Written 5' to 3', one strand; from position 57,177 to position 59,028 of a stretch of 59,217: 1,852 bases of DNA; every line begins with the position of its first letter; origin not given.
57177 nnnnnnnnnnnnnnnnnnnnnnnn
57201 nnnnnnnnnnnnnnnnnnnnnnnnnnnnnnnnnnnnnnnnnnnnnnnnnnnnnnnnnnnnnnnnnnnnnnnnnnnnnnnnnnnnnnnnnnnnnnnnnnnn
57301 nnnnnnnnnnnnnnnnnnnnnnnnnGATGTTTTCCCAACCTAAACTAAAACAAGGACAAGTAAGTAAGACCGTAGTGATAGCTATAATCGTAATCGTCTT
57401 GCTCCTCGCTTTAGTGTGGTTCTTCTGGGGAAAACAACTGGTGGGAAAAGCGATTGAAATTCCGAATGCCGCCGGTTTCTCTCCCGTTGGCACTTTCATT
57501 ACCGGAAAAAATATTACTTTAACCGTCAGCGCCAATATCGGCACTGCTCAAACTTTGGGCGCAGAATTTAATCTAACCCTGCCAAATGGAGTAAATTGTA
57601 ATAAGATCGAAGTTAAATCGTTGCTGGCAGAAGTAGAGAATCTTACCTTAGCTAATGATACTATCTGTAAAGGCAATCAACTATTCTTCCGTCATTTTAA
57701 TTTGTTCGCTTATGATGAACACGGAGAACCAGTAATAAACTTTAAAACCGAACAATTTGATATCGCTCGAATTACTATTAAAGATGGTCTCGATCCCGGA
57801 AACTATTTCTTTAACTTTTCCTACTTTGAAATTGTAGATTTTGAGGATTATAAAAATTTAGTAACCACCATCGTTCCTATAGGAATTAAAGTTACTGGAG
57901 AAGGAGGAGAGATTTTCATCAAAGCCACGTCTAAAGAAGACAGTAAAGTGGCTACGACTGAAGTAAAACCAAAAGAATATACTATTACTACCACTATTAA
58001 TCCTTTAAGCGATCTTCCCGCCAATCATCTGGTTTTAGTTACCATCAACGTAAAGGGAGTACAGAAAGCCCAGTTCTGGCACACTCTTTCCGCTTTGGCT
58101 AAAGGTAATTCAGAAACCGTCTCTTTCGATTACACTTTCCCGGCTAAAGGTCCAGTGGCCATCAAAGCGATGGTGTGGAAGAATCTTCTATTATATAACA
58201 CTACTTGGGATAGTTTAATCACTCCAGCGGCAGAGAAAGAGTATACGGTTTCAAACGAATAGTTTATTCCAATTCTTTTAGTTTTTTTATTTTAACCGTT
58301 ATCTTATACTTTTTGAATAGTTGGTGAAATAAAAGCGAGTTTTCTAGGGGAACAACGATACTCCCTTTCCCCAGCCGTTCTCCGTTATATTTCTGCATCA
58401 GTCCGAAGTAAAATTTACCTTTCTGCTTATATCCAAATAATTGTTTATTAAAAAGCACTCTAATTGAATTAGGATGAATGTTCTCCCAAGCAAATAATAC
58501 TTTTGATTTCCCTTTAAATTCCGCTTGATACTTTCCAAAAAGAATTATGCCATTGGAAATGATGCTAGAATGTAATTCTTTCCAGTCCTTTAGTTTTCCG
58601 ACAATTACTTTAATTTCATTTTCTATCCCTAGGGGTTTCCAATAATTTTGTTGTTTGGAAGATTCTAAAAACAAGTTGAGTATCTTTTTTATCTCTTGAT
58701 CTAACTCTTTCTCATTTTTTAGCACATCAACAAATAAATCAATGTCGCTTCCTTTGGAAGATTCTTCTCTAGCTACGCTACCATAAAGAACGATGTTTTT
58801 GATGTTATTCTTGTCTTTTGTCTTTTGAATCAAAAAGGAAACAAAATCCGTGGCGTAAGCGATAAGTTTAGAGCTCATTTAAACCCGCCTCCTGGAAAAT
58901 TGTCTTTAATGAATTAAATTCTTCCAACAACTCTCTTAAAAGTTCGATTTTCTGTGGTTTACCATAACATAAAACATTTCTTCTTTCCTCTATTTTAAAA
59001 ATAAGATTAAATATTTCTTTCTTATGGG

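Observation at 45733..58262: Cellulosome-style cohesin/dockerin-like surface-protein locus in an archaeal-type small genome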

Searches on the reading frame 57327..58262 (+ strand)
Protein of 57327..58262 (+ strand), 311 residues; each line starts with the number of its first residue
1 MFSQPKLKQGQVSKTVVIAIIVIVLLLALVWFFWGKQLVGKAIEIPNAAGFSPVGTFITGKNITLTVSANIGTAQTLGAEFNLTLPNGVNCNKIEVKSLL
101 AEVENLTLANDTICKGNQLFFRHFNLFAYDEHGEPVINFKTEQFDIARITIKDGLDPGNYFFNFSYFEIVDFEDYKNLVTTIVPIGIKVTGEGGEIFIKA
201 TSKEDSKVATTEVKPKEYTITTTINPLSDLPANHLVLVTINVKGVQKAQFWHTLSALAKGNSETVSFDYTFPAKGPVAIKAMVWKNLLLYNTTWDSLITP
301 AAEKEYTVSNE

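Call 3: search_protein_families(library=pfam, proteins=[window:57327-58262:+], max_evalue=1)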
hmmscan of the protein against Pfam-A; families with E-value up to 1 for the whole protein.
window:57327-58262:+ (311 aa): 1 family
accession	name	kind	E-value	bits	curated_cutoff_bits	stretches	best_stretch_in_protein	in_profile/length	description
PF07705.17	CARDB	-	0.002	18.8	22.7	1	238-283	42-83/101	CARDB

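Call 4: search_protein_families(library=ncbifam, proteins=[window:57327-58262:+], max_evalue=1)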
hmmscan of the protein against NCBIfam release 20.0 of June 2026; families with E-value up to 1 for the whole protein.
window:57327-58262:+ (311 aa): 0 families

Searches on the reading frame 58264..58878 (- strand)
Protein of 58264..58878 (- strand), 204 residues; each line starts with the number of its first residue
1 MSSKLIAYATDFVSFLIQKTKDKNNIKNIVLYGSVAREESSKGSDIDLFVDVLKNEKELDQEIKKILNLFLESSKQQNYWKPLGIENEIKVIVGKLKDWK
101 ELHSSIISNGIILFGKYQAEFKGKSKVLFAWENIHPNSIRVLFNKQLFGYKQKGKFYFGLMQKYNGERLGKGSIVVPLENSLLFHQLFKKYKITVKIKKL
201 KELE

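Call 73: search_protein_families(library=pfam, proteins=[window:58264-58878:-], max_evalue=0.01)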
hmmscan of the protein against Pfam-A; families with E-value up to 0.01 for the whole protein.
window:58264-58878:- (204 aa): 3 families
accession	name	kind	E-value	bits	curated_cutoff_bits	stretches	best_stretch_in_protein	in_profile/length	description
PF18765.7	Polbeta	-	1.6e-10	41.5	26.9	1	17-116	4-90/93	Polymerase beta, Nucleotidyltransferase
PF01909.29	NTP_transf_2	-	1.1e-08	35.8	21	1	17-72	5-47/93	Nucleotidyltransferase domain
PF22600.2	MTPAP-like_central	-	0.00075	20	27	1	21-77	34-90/139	Poly(A) RNA polymerase, mitochondrial-like, central palm domain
